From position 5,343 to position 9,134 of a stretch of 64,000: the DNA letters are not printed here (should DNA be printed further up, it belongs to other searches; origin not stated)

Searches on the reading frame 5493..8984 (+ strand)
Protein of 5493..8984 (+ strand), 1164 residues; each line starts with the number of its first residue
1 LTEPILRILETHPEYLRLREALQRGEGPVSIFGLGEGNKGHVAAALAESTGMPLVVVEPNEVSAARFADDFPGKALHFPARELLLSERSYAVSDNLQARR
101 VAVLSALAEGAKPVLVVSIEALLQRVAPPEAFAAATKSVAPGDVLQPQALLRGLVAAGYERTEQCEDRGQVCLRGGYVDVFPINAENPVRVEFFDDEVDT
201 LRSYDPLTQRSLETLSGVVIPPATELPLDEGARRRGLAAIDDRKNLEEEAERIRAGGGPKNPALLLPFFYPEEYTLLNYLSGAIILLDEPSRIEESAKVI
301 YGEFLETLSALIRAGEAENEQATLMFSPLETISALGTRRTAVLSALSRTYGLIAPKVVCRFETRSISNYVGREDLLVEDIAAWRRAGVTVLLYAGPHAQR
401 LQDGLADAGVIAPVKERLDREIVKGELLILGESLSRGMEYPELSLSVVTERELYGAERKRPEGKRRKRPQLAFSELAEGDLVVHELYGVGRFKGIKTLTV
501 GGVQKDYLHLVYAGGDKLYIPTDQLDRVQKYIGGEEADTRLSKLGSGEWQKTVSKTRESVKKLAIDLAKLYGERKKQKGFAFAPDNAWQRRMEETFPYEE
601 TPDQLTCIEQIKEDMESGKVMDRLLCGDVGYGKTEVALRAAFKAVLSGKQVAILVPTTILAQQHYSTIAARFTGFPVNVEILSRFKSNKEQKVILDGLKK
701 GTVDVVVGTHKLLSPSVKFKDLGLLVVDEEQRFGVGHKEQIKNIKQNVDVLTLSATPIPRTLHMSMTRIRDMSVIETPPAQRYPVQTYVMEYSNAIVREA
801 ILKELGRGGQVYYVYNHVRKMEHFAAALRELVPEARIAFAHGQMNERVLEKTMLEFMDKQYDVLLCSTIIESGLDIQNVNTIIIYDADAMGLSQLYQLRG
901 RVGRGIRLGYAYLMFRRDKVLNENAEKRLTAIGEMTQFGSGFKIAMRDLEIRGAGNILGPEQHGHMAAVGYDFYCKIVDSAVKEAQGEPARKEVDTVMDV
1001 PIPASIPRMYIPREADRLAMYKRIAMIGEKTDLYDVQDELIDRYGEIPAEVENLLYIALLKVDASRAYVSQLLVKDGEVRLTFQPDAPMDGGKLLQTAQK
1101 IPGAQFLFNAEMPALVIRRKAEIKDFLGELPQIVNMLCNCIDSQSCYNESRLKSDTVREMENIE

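Call 47: search_protein_families(library=ncbifam, proteins=[window:5493-8984:+], max_evalue=1e-20)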
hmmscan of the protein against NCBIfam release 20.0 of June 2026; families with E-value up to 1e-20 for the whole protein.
window:5493-8984:+ (1164 aa): 13 families
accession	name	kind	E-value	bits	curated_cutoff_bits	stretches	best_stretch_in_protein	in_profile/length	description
TIGR00580.2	mfd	equivalog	0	1065.8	800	1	154-1071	1-905/907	transcription-repair coupling factor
NF007966.0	PRK10689.1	equivalog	2.1e-238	794.1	1329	2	403-1102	400-1108/1148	transcription-repair coupling factor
NF008168.0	PRK10917.2-2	equivalog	2.9e-112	376.4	718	1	570-966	334-738/795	ATP-dependent DNA helicase RecG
NF008165.0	PRK10917.1-3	equivalog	5.2e-111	372.2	711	1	573-966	238-635/692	ATP-dependent DNA helicase RecG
TIGR00643.1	recG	equivalog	4.3e-107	359.4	659.4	1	569-965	205-607/629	ATP-dependent DNA helicase RecG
NF008170.0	PRK10917.2-4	equivalog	2.1e-91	307.1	975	1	573-964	374-769/826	ATP-dependent DNA helicase RecG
NF008163.0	PRK10917.1-1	equivalog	3.6e-88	296.6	796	1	558-966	227-643/692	ATP-dependent DNA helicase RecG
NF008164.0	PRK10917.1-2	equivalog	3.7e-88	296.5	785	1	567-965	244-645/704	ATP-dependent DNA helicase RecG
NF008166.0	PRK10917.1-4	equivalog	3.1e-83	280.1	864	1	584-965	261-655/705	ATP-dependent DNA helicase RecG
NF008167.0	PRK10917.2-1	equivalog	2.1e-70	237.8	995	1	586-967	271-688/744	ATP-dependent DNA helicase RecG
NF008169.0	PRK10917.2-3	equivalog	1.6e-58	198.7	555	1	574-966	206-583/610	ATP-dependent DNA helicase RecG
NF003673.1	PRK05298.1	equivalog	2.7e-26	92.1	743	0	87-252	107-270/653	excinuclease ABC subunit UvrB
TIGR00631.1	uvrb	equivalog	8.8e-26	90.3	750.1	0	85-248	105-266/658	excinuclease ABC subunit UvrB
